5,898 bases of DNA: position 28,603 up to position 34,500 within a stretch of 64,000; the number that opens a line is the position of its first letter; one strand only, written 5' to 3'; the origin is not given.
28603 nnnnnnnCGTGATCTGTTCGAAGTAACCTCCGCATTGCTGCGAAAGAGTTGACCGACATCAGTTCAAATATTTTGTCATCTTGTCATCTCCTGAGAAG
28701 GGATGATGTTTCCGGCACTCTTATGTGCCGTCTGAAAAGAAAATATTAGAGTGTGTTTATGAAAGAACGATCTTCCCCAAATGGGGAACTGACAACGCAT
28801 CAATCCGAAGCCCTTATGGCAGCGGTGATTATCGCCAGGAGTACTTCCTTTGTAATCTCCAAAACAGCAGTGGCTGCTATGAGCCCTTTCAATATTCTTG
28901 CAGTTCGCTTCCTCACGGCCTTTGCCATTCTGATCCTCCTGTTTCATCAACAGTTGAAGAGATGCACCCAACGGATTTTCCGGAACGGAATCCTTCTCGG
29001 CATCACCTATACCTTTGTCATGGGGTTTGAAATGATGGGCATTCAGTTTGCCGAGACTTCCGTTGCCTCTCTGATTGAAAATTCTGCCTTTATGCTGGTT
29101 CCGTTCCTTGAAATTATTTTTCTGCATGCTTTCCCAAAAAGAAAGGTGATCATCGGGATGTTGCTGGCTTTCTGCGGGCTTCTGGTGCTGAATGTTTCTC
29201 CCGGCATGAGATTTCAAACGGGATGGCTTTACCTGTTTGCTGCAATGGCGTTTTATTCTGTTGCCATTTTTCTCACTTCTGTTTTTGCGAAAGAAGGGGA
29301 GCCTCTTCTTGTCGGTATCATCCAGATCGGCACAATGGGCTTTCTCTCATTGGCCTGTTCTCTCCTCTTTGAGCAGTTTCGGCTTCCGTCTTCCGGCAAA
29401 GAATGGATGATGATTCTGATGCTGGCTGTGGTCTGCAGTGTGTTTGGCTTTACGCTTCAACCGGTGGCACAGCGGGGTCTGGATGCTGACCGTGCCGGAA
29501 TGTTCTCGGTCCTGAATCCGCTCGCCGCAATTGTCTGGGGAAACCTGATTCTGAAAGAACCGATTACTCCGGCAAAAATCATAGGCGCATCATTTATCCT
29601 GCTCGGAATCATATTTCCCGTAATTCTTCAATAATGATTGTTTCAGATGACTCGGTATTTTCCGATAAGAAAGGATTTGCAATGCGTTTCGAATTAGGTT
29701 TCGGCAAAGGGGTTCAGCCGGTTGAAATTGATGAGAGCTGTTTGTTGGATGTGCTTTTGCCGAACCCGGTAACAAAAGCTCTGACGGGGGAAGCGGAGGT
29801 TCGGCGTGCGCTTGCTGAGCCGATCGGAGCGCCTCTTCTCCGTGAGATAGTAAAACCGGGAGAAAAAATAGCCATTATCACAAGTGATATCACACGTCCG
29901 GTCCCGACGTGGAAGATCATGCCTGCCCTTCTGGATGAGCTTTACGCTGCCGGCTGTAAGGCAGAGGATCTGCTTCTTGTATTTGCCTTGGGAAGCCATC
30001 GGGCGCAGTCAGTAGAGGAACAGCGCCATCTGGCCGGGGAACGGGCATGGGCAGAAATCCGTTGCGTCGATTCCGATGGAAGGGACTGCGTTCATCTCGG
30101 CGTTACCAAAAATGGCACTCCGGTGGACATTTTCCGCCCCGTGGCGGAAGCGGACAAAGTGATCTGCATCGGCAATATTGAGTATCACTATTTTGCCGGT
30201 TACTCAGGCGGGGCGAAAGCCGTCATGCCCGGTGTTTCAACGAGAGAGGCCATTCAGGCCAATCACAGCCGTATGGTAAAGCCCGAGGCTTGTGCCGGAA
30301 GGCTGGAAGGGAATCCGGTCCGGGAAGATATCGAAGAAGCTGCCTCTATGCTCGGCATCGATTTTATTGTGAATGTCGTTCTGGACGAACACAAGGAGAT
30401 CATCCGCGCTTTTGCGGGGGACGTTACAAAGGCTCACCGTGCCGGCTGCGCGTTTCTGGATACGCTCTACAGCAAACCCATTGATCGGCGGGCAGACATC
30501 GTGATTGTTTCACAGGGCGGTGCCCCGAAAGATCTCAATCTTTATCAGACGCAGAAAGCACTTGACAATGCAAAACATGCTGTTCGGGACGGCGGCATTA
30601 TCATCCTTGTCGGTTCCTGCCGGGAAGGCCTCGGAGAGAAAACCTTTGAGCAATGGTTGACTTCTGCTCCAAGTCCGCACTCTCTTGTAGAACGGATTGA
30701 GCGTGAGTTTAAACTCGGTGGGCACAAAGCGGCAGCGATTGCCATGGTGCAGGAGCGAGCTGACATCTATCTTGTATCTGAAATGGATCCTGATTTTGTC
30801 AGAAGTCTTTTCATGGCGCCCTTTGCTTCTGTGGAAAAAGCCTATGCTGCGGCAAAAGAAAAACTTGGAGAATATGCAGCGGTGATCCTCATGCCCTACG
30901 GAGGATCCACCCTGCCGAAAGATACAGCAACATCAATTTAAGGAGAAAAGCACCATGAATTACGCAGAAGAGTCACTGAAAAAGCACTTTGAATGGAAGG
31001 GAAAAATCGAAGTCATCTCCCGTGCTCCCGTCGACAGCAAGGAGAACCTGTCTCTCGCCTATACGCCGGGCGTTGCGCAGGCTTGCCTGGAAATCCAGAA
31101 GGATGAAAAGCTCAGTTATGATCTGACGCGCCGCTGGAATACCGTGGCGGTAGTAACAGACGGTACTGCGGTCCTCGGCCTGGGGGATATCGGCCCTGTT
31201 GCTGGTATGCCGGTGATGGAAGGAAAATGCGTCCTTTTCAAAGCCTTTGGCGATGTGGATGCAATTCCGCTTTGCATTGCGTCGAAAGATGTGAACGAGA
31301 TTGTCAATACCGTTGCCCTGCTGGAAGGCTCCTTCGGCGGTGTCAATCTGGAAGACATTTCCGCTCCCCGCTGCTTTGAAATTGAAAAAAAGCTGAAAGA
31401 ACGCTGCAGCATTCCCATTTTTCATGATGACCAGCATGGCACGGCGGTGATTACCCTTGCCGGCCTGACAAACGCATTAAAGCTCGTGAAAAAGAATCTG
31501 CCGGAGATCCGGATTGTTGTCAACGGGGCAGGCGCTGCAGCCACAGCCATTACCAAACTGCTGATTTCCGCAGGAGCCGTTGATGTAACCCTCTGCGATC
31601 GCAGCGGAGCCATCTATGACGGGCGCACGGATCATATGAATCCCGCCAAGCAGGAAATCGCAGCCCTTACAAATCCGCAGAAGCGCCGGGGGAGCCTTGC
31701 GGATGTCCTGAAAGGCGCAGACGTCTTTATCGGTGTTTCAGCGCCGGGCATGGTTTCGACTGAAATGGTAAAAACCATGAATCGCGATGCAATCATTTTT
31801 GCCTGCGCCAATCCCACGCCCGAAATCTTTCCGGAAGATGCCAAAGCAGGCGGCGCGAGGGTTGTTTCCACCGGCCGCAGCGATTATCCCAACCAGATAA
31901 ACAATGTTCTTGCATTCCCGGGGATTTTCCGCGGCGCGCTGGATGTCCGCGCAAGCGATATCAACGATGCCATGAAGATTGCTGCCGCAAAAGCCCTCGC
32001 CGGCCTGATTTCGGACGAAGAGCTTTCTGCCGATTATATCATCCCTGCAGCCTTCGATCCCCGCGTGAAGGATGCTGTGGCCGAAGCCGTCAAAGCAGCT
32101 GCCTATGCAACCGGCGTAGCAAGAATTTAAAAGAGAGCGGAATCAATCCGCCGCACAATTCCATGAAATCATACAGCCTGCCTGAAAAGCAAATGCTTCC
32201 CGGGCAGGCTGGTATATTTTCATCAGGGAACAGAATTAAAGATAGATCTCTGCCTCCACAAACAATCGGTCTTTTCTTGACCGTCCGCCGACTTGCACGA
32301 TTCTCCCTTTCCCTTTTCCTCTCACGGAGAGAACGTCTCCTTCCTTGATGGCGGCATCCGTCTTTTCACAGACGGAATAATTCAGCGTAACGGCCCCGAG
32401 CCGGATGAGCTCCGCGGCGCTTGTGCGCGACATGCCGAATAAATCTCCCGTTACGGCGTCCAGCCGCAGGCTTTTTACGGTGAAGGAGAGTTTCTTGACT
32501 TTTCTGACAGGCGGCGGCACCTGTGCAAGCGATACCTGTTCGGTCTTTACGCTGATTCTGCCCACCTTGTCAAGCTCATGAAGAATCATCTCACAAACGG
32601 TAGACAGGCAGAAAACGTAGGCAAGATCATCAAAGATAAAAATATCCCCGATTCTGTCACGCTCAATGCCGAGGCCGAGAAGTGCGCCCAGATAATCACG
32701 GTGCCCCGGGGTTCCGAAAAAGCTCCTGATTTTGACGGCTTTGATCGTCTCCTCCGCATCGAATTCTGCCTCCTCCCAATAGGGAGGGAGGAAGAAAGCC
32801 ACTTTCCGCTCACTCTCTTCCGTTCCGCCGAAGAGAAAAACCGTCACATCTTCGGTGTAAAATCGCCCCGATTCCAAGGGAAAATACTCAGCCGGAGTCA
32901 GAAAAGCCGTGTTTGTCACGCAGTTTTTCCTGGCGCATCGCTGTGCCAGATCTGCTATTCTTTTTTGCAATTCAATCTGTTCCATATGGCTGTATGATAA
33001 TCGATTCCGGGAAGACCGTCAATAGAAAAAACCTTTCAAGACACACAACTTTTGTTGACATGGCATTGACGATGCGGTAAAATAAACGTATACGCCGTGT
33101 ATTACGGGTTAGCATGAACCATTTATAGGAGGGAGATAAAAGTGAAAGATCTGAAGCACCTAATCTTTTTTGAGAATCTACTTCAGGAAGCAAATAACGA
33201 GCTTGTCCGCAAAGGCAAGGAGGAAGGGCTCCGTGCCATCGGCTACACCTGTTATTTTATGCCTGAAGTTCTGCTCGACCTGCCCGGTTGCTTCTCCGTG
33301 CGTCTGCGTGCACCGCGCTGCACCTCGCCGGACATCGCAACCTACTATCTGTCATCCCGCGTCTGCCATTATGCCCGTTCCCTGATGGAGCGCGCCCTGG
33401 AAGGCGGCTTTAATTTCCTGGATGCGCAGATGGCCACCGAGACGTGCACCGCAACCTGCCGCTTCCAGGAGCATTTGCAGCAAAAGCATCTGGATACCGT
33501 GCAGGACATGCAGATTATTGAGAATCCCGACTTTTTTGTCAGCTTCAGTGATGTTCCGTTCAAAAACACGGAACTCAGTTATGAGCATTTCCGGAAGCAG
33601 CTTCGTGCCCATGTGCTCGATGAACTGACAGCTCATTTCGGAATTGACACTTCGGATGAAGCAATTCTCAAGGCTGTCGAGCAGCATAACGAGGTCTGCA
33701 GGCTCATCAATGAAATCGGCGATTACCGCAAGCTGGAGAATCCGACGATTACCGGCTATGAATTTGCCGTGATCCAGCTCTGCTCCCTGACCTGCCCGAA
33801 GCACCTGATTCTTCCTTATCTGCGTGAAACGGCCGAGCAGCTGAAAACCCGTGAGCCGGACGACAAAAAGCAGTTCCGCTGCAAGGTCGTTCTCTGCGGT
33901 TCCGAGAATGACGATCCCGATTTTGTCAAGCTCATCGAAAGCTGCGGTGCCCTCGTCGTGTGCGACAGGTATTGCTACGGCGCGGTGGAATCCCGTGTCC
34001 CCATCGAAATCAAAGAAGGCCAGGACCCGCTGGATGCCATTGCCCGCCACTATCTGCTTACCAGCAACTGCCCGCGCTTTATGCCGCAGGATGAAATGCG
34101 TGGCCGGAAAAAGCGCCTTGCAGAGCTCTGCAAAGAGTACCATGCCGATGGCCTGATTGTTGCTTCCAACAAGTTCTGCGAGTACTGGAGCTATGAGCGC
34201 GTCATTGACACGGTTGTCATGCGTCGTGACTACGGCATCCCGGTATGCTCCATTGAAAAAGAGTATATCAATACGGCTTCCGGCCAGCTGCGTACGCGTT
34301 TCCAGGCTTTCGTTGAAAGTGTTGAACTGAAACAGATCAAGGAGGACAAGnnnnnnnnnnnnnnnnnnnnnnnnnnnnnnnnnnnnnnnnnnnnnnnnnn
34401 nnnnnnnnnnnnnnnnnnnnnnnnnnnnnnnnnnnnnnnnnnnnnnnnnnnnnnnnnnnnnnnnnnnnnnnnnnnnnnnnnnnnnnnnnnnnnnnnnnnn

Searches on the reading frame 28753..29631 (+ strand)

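Call 34: search_protein_families(library=pfam, proteins=[window:28753-29631:+], max_evalue=0.001)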
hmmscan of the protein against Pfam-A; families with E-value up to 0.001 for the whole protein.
window:28753-29631:+ (293 aa): 1 family
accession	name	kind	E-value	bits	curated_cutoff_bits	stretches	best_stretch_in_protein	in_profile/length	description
PF00892.27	EamA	-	3.2e-32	112.1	28.2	2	156-288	2-132/135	EamA-like transporter family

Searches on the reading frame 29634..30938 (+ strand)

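Call 34: search_protein_families(library=pfam, proteins=[window:29634-30938:+], max_evalue=0.001)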
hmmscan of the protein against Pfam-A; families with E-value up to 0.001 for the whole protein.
window:29634-30938:+ (435 aa): 3 families
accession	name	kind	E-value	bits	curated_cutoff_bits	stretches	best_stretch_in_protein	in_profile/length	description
PF09861.14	Lar_N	-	2.8e-66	223.1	23.3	1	23-219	1-201/204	Lactate racemase N-terminal domain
PF21113.2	LarA_C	-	1.7e-21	77.2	25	1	286-425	5-149/152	Lactate racemase C-terminal domain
PF04015.17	DUF362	-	8.9e-05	23.1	24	1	140-240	66-155/200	Domain of unknown function (DUF362)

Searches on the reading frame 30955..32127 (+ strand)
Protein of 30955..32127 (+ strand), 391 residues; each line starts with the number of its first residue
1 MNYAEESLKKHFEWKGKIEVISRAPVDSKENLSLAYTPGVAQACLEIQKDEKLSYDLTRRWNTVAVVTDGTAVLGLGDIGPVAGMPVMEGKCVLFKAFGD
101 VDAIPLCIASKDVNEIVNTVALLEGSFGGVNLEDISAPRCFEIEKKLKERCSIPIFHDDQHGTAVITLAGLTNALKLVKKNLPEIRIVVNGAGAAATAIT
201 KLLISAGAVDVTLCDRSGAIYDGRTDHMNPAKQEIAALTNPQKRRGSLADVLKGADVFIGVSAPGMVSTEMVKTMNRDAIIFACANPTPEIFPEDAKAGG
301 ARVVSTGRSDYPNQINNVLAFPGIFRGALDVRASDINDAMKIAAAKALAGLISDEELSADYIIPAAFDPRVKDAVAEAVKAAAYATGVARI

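Call 34: search_protein_families(library=pfam, proteins=[window:30955-32127:+], max_evalue=0.001)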
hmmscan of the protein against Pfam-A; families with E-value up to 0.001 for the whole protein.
window:30955-32127:+ (391 aa): 4 families
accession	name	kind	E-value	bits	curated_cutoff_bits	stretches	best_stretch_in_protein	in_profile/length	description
PF00390.24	malic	-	1.1e-30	107.3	23.1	2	16-109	2-116/182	Malic enzyme, N-terminal domain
PF03949.21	Malic_M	-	2.9e-24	86.2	23.5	1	162-368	3-241/258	Malic enzyme, NAD binding domain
PF00208.27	ELFV_dehydrog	-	1.4e-05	25.4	23.4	1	172-253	19-94/241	Glutamate/Leucine/Phenylalanine/Valine dehydrogenase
PF01262.27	AlaDh_PNT_C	-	0.00062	19.7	23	0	184-281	28-125/214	Alanine dehydrogenase/PNT, C-terminal domain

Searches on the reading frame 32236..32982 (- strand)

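Call 34: search_protein_families(library=pfam, proteins=[window:32236-32982:-], max_evalue=0.001)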
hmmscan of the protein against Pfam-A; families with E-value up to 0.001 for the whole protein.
window:32236-32982:- (248 aa): 1 family
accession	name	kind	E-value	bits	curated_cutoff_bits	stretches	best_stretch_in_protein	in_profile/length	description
PF17774.7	YlmH_RBD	-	7.2e-12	45.9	23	1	80-152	10-82/84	Putative RNA-binding domain in YlmH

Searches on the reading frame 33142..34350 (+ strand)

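Call 13: search_protein_families(library=pfam, proteins=[window:33142-34350:+], max_evalue=0.01)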
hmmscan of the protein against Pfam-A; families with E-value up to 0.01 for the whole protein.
window:33142-34350:+ (403 aa): 1 family
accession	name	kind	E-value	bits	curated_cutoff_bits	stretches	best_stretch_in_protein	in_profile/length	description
PF06050.19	HGD-D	-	1.5e-88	298.1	28.4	1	37-393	1-341/342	2-hydroxyglutaryl-CoA dehydratase, D-component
